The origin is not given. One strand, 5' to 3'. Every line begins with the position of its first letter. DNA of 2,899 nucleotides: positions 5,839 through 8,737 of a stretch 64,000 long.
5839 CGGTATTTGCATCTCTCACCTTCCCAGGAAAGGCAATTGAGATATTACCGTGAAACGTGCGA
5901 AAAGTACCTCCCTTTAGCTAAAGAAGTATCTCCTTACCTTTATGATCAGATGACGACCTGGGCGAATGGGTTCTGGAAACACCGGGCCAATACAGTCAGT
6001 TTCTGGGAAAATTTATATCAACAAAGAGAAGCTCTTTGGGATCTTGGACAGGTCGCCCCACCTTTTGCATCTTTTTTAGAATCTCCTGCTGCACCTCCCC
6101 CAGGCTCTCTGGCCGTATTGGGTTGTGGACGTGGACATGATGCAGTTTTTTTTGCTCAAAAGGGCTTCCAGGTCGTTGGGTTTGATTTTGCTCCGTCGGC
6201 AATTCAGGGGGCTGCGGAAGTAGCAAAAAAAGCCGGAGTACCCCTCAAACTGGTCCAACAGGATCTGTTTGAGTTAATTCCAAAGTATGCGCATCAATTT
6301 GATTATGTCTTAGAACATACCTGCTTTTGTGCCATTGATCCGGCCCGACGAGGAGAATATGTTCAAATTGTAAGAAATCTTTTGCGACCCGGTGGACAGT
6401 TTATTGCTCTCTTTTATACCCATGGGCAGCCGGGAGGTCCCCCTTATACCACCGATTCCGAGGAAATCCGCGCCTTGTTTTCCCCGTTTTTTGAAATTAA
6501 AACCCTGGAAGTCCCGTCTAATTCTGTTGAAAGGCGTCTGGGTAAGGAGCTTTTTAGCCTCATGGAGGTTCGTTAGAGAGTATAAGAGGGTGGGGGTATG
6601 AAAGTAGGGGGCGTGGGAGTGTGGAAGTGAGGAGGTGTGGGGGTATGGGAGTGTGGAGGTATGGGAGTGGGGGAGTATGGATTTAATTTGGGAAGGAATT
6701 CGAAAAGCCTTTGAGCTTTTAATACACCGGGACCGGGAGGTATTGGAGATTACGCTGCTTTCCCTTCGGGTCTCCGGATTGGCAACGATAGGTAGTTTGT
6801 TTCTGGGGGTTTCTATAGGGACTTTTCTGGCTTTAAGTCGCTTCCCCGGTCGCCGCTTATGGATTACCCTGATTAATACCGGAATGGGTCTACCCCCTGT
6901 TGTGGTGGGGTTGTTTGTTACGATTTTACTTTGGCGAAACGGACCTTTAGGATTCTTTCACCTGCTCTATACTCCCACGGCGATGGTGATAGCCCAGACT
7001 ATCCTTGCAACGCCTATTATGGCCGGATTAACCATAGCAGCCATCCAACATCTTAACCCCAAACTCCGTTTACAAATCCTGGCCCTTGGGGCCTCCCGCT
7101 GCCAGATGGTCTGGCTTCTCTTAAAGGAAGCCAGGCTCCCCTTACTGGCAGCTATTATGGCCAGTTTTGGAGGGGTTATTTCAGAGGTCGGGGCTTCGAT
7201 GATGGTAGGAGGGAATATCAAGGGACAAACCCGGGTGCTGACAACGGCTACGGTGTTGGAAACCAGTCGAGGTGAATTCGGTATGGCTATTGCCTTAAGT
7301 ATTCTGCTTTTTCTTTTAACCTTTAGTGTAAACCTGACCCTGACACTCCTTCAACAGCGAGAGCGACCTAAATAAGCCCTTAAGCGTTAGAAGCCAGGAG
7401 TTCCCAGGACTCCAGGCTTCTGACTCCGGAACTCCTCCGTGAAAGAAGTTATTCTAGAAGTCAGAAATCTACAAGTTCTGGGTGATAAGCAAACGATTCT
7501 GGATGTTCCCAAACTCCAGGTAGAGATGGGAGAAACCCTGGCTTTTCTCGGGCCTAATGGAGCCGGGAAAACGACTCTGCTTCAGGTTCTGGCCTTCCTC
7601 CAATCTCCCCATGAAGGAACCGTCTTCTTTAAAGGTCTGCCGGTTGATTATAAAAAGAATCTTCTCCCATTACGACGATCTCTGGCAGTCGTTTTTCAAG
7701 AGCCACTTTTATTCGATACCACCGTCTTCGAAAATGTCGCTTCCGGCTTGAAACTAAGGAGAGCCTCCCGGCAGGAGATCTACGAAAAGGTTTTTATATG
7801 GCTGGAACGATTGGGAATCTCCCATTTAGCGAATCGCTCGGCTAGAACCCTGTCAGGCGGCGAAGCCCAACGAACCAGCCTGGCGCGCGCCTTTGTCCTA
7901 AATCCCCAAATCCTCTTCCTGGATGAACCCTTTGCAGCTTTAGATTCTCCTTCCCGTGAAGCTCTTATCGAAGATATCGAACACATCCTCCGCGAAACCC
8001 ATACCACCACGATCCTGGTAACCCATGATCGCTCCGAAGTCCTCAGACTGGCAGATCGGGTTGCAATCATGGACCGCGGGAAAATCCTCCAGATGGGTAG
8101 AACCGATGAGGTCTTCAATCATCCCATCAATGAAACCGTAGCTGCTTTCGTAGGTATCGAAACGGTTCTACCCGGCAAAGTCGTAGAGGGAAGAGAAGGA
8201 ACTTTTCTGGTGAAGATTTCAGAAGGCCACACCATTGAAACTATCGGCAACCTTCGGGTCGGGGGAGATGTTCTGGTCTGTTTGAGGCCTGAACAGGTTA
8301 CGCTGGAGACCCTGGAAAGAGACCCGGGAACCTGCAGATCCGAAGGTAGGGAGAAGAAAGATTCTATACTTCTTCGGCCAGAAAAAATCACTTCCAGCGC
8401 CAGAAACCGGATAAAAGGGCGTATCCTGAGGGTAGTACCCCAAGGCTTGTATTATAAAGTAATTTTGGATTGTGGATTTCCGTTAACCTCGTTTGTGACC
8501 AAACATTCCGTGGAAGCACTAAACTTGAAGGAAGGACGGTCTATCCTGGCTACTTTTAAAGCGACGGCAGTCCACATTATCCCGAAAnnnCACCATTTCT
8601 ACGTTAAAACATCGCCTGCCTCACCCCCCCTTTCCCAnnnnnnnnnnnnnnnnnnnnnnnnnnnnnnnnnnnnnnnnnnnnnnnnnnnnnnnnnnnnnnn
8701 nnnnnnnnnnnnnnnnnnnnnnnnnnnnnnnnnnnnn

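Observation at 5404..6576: Small-alarmone-hydrolase-like HD domain fused to a TPMT-type methyltransferase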

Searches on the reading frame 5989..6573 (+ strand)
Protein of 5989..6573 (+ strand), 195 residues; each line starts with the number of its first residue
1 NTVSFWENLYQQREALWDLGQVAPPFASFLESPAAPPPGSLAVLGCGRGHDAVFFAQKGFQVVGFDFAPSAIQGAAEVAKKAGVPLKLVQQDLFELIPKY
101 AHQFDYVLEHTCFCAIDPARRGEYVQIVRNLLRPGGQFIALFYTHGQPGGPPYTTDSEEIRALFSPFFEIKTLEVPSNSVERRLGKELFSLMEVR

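Call 54: search_solved_structures(query=window:5989-6573:+, max_evalue=1e-10, show_alignments=5)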
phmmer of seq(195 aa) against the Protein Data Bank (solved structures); distinct sequences matched with E-value up to 1e-10: 9.
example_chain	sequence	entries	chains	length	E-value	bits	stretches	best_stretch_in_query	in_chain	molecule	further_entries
9h0g_A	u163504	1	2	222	3.3e-23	85.7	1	5-189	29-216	Thiol methyltransferase 1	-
9h0d_A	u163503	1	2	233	6.4e-23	84.7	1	2-158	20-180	Thiol methyltransferase 1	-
3lcc_A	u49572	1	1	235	1.4e-22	83.6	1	5-188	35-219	Putative methyl chloride transferase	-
9h04_A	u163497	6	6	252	3.4e-22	82.3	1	5-161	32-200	Methyltransferase domain-containing protein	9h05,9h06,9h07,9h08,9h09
8ajp_A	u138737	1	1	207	1.5e-21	80.2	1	1-187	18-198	Halide methyl transferase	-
8gdu_A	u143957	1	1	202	5.3e-19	71.9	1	5-171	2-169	Methyltransferase domain-containing protein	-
6mro_A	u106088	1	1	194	6.2e-19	71.7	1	5-171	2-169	methyl transferase from Methanosarcina acetivorans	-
9w6x_A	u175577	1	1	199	3.3e-12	49.8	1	6-158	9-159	YtkW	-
7bgg_A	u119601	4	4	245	6.4e-12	48.8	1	16-172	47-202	heterocyclic toxin methyltransferase (Rv0560c) | 2-heptyl-1-hydroxyquinolin-4(1H)-one methyltransferase | Uncharacterized protein Rv0560c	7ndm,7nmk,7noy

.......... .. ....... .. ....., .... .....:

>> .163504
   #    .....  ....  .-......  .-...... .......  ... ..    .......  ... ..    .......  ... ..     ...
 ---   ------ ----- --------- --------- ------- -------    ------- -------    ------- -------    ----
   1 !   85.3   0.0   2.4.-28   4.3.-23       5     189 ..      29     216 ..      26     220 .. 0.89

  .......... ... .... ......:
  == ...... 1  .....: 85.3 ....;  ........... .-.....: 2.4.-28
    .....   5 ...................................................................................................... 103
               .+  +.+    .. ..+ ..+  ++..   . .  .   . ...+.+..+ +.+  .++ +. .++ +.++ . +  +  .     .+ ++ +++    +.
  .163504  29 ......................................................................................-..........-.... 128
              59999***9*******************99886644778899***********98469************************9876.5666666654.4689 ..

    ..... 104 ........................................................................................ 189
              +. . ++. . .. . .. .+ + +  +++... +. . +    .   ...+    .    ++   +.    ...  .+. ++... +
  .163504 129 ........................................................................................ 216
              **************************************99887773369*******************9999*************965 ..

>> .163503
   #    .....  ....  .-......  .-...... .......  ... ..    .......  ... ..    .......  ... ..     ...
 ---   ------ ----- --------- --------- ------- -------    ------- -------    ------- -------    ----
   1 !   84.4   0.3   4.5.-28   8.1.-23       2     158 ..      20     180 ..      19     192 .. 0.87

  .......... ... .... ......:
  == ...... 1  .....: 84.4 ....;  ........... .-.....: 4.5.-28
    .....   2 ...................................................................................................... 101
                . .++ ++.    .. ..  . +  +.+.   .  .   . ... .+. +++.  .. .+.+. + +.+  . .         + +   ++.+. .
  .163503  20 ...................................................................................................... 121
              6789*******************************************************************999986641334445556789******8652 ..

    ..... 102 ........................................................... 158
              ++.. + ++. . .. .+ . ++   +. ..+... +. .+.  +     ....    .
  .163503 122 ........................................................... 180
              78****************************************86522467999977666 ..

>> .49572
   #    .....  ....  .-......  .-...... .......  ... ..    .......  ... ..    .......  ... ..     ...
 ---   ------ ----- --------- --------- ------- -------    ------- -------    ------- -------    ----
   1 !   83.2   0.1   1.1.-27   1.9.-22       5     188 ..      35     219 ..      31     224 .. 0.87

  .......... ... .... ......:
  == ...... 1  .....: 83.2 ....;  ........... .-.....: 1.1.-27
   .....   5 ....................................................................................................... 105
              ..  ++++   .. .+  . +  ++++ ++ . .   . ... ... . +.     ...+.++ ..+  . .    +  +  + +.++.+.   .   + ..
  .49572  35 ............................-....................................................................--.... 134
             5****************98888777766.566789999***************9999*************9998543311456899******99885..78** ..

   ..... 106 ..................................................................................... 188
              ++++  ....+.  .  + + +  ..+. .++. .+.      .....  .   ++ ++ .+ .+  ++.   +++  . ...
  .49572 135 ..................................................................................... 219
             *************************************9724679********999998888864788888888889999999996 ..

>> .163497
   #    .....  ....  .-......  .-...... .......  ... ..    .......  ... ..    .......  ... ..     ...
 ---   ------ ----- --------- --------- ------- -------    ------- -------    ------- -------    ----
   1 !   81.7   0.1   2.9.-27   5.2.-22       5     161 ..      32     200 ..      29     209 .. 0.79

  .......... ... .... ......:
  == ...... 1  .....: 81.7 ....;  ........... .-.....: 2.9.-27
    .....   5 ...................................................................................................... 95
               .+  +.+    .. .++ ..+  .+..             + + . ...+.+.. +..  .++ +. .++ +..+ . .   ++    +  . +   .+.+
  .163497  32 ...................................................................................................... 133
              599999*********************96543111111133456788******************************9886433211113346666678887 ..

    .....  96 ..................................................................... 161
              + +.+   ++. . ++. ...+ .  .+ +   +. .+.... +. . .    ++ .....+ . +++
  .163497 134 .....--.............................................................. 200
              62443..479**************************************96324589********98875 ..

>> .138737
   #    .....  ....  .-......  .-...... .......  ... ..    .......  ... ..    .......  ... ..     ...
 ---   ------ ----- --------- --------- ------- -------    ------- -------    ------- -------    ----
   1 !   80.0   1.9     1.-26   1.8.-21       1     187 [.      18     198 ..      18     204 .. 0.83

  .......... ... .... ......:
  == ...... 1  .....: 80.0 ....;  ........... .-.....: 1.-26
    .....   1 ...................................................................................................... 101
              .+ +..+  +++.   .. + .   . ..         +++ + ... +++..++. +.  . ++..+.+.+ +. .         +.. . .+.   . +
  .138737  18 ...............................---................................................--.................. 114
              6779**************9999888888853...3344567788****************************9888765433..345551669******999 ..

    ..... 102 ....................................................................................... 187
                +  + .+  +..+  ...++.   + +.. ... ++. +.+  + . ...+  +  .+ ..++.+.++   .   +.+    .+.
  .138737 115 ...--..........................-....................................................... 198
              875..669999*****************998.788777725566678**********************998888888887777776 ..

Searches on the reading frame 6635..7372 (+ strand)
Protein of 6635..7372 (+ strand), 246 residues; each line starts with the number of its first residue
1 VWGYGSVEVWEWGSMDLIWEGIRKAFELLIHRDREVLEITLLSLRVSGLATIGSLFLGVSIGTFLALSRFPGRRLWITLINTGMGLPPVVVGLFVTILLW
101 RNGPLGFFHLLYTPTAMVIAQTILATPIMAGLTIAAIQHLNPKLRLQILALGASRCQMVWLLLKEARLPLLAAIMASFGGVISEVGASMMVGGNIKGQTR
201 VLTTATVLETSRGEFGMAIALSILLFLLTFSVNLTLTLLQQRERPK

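Call 10: search_protein_families(library=pfam, proteins=[window:6635-7372:+], max_evalue=0.001)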
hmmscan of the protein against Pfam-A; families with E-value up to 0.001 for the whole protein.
window:6635-7372:+ (246 aa): 1 family
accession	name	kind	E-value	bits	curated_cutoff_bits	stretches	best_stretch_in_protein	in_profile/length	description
PF00528.27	BPD_transp_1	-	3.9e-14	53.2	26.4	1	58-244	1-183/184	Binding-protein-dependent transport system inner membrane component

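Call 16: search_protein_families(library=ncbifam, proteins=[window:6635-7372:+], max_evalue=0.01)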
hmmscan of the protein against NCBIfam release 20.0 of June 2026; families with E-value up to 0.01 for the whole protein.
window:6635-7372:+ (246 aa): 15 families
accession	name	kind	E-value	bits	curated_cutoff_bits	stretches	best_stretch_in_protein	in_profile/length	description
NF038017.1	ABC_perm1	subfamily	4.2e-80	268.1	100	1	43-225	1-183/184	ABC transporter permease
NF041773.1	tung_perm_TupB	equivalog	6.2e-50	170.1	320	1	15-241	1-227/230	tungstate ABC transporter permease TupB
TIGR02141.1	modB_ABC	equivalog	2.8e-27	95.7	182.6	1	41-242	1-208/208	molybdate ABC transporter permease subunit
TIGR01581.1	Mo_ABC_porter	hypoth_equivalog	6e-23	81.5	210.3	1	33-231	16-221/225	ABC transporter permease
NF006939.0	PRK09421.1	equivalog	5.5e-18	65.2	262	1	35-240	7-221/230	molybdate ABC transporter permease subunit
TIGR00969.1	3a0106s02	subfamily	3.8e-17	62.6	240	1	32-242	55-272/272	sulfate ABC transporter permease subunit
TIGR02140.1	permease_CysW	equivalog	1.2e-16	61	329.1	1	21-243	32-259/261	sulfate ABC transporter permease subunit CysW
TIGR02139.1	permease_CysT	equivalog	3.5e-14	53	246.1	1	30-243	42-262/265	sulfate ABC transporter permease subunit CysT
NF008208.0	PRK10971.1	equivalog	8.6e-11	41.8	415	1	38-242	61-269/277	sulfate/thiosulfate ABC transporter permease CysT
NF008620.0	PRK11602.1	equivalog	5e-09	35.8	442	1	32-232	58-268/291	sulfate/thiosulfate ABC transporter permease CysW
NF040839.1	tungstate_WtpB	equivalog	3.5e-08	33.4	340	1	32-238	38-246/251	tungstate ABC transporter permease WtpB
TIGR00974.1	3a0107s02c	equivalog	9.6e-07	28.2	193.45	1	47-241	63-268/272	phosphate ABC transporter permease PstA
TIGR02138.1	phosphate_pstC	equivalog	2e-05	23.8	196.45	1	38-242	64-294/296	phosphate ABC transporter permease subunit PstC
NF011624.0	PRK15050.1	equivalog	9.9e-05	21.6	247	1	33-176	68-224/297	2-aminoethylphosphonate ABC transporter permease subunit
TIGR03226.1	PhnU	equivalog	0.0016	18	283.45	0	34-193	87-259/311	2-aminoethylphosphonate ABC transporter permease subunit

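Call 84: search_protein_families(library=padloc, proteins=[window:6677-7372:+], max_evalue=0.001)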
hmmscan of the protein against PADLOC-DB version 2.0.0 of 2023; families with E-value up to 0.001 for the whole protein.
window:6677-7372:+ (232 aa): 0 families

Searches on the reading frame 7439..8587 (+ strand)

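Call 10: search_protein_families(library=pfam, proteins=[window:7439-8587:+], max_evalue=0.001)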
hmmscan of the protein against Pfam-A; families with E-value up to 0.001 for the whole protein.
window:7439-8587:+ (383 aa): 5 families
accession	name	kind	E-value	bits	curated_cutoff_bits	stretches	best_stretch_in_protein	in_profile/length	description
PF00005.33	ABC_tran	-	5.3e-32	111.7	25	1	25-166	5-137/137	ABC transporter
PF03459.23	TOBE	-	9e-10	39.1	22.3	1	319-380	1-64/64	TOBE domain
PF13304.12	AAA_21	-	3.2e-09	37.7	27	1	35-57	3-25/304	AAA domain, putative AbiEii toxin, Type IV TA system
PF08402.16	TOBE_2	-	6.7e-06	26.6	21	0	311-380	2-75/76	TOBE domain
PF02463.25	SMC_N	-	0.00016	21.6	40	0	137-208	136-208/220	RecF/RecN/SMC N terminal domain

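Call 16: search_protein_families(library=ncbifam, proteins=[window:7439-8587:+], max_evalue=0.01)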
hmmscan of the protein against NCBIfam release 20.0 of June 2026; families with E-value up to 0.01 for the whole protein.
window:7439-8587:+ (383 aa): 199 families (the best 25 are shown)
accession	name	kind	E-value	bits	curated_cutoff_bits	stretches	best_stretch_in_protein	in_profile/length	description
NF040840.2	tungstate_WtpC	equivalog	1.4e-89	300.8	440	2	25-291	20-280/347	tungstate ABC transporter ATP-binding protein WtpC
TIGR03265.1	PhnT2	equivalog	1.4e-64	218.5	457.7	1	5-294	4-287/353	putative 2-aminoethylphosphonate ABC transporter ATP-binding protein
NF043075.1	MMSYN1_0197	equivalog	1.1e-63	215.3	550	1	5-293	2-284/341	spermidine/putrescine ABC transporter ATP-binding protein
NF040933.2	ABC_arch_GlcV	equivalog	6.4e-62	209.5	450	1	21-293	22-292/357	glucose ABC transporter ATP-binding protein GlcV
TIGR01187.1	potA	subfamily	4.8e-61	206.6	355.6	1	37-294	2-259/325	polyamine ABC transporter ATP-binding protein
NF006987.0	PRK09452.1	equivalog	1e-60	205.5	482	1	2-296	14-308/378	spermidine/putrescine ABC transporter ATP-binding protein PotA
TIGR03258.1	PhnT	equivalog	5.7e-58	196.7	499.15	1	8-290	11-294/359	2-aminoethylphosphonate ABC transport system ATP-binding subunit PhnT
TIGR00968.1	3a0106s01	subfamily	1.7e-56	191.4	342.75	1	14-243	10-236/237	sulfate ABC transporter ATP-binding protein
NF008621.0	PRK11607.1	equivalog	6.9e-52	176.5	613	1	5-290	19-305/377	putrescine ABC transporter ATP-binding subunit PotG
NF008105.0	PRK10851.1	equivalog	2.7e-51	174.4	502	1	7-290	4-283/362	sulfate/thiosulfate ABC transporter ATP-binding protein CysA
TIGR02142.1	modC_ABC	equivalog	1.7e-50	172.2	285.05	1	20-378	13-352/353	molybdenum ABC transporter ATP-binding protein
NF008513.0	PRK11432.1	equivalog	2.4e-50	171.4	496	1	5-299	6-295/351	ferric ABC transporter ATP-binding protein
NF008653.0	PRK11650.1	subfamily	4.1e-50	170.8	432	1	16-291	15-289/357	sn-glycerol-3-phosphate ABC transporter ATP-binding protein UgpC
TIGR01186.1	proV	subfamily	1.5e-47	162.5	326.6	1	18-244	7-236/363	betaine/proline/choline family ABC transporter ATP-binding protein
TIGR04521.1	ECF_ATPase_2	equivalog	6.8e-47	159.9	330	1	21-228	21-235/279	energy-coupling factor transporter ATPase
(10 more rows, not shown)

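Call 84: search_protein_families(library=padloc, proteins=[window:7439-8587:+], max_evalue=0.001)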
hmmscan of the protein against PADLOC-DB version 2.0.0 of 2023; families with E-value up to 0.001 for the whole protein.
window:7439-8587:+ (383 aa): 14 families
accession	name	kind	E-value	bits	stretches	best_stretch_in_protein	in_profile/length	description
PDLC04135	mad3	-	1.5e-31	108.3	2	132-213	258-339/374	mads_3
PDLC04140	mad8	-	2.1e-10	38.6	1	22-202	18-238/314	mads_8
PDLC02980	AriA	-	8e-08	30.6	1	36-56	4-24/304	-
PDLC02914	ATPase-Toprim_I-B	-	4.3e-06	24.2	0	138-197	185-244/443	-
PDLC04182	HEC-01A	-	2.7e-05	21.3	1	6-55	7-55/406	-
PDLC02335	AbiLi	-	4.2e-05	20.8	1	7-56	54-101/326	AbiLi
PDLC02915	ATPase-Toprim_I-B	-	7.5e-05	19.7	0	24-118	15-98/623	-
PDLC00304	PtuA1|PtuA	-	0.00011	19.5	1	6-56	15-64/444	AAA ATPase domain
PDLC02979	AriA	-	0.00012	20.1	0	27-57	18-49/373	-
PDLC04541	PDC-M25A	-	0.00016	18.9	1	26-62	16-52/380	-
PDLC04164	AriA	-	0.00017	19.3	0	136-197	170-232/253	-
PDLC04178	HEC-01A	-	0.00027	18.1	0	27-55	24-52/399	-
PDLC00513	JetC1|JetC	-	0.00045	16.3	1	27-49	19-41/1140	DUF3584 domain; MukB-like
PDLC04183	HEC-01A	-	0.00068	16.8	0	25-55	18-48/402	-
